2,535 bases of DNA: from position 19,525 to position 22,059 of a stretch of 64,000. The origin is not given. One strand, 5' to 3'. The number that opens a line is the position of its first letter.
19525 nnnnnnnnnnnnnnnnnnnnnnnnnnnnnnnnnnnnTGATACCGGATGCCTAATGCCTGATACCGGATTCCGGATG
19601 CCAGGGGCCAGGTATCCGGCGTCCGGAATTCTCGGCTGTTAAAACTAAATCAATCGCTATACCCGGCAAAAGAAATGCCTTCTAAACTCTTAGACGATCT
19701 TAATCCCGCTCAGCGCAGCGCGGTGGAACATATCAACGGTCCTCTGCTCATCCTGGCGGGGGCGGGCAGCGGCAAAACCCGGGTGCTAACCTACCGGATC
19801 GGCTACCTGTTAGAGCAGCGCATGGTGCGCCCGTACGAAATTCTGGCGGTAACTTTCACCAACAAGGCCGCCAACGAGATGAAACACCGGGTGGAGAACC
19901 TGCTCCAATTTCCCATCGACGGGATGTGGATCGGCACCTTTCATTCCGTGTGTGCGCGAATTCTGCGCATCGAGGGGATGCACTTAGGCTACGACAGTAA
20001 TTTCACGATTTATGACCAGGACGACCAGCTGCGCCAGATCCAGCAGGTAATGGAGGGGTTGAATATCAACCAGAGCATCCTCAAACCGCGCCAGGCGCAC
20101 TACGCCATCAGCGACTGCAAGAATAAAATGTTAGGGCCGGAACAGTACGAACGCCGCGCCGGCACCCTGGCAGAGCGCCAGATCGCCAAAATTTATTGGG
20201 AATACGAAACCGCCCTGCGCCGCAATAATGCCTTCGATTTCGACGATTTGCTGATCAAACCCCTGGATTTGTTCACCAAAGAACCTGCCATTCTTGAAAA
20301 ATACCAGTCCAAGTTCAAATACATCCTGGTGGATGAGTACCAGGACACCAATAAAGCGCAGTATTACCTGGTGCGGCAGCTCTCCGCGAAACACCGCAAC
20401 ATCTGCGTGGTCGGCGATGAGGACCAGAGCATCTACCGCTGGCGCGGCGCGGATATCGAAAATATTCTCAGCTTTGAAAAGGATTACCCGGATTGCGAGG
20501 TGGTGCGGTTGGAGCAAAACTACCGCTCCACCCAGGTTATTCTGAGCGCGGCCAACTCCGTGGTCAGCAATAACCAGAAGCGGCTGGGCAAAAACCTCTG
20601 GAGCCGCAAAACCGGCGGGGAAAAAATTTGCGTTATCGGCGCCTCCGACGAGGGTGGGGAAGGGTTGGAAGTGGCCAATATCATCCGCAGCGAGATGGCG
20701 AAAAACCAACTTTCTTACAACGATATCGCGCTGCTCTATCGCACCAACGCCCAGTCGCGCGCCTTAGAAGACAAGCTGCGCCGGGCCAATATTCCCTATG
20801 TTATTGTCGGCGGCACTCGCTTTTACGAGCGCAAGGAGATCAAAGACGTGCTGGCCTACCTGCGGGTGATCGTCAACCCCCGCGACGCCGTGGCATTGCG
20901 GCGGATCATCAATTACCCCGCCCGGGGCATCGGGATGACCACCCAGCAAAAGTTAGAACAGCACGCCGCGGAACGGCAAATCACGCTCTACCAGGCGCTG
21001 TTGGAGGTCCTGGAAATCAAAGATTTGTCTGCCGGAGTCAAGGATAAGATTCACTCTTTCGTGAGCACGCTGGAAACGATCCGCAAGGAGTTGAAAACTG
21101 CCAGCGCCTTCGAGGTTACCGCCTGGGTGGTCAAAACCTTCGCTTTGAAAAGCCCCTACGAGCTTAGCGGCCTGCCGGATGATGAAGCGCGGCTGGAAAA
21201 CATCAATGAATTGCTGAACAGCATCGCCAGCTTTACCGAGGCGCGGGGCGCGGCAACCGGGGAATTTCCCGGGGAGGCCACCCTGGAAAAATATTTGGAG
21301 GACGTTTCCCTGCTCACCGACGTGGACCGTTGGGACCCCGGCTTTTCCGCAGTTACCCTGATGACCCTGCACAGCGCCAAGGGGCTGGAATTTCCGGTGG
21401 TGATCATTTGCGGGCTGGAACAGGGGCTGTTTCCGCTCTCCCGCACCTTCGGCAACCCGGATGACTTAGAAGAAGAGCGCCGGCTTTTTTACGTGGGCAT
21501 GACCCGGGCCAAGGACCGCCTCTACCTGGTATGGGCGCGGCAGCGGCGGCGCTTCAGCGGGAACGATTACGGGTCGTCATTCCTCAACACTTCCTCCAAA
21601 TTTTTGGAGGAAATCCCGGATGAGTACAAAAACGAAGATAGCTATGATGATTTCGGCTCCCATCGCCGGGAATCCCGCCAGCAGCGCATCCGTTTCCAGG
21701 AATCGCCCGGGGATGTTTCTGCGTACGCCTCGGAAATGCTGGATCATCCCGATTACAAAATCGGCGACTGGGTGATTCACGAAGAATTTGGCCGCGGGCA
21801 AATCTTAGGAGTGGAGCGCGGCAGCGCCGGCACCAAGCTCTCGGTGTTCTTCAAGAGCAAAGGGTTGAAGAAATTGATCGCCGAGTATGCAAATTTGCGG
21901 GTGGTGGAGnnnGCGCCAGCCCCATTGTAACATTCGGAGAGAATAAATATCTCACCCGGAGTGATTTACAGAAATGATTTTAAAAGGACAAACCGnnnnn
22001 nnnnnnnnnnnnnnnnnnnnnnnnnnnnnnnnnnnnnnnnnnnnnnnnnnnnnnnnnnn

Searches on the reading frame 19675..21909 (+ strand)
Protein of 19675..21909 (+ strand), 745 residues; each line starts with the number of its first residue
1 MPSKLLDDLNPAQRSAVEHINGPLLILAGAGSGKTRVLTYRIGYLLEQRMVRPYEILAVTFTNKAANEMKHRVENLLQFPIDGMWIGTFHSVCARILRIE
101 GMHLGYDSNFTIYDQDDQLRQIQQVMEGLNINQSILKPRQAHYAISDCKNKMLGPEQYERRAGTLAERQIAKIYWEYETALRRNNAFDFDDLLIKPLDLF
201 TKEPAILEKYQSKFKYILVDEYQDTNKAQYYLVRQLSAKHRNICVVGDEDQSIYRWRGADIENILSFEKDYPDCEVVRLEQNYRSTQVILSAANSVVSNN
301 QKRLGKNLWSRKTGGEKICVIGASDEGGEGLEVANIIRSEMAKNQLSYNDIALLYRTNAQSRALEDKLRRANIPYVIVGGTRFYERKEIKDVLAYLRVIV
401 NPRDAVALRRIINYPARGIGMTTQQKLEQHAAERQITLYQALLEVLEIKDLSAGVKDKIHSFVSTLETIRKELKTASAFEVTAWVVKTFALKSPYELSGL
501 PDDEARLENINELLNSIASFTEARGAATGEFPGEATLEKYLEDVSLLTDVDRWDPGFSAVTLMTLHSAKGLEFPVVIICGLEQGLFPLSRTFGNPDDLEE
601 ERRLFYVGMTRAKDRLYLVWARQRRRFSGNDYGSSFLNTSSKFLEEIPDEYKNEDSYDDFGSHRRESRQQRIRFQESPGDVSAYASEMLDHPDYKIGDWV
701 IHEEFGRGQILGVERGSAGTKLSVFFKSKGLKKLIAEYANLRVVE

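Call 57: search_protein_families(library=pfam, proteins=[window:19675-21909:+], max_evalue=0.0001)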
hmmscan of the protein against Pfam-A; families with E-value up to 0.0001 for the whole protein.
window:19675-21909:+ (745 aa): 7 families
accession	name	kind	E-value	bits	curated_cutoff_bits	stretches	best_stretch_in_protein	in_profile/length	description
PF00580.27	UvrD-helicase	-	1.3e-100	337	23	1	9-272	1-271/271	UvrD/REP helicase N-terminal domain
PF13361.12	UvrD_C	-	9.8e-79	265.7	25.6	1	277-622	1-349/350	UvrD-like helicase C-terminal domain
PF13245.12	AAA_19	-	6.3e-23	81.9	25.1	1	13-255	1-132/134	AAA domain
PF13538.12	UvrD_C_2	-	2.6e-11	43.6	27.4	1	560-619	2-52/52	UvrD-like helicase C-terminal domain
PF01443.25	Viral_helicase1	-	2.7e-08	34.4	21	0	531-618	154-226/228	Viral superfamily 1 RNA helicase core domain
PF21196.3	PcrA_UvrD_tudor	-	2.1e-07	31.1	23.9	1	696-739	1-44/48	PcrA/UvrD tudor domain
PF13604.12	AAA_30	-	5.9e-06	26.6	27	0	9-73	2-66/191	AAA domain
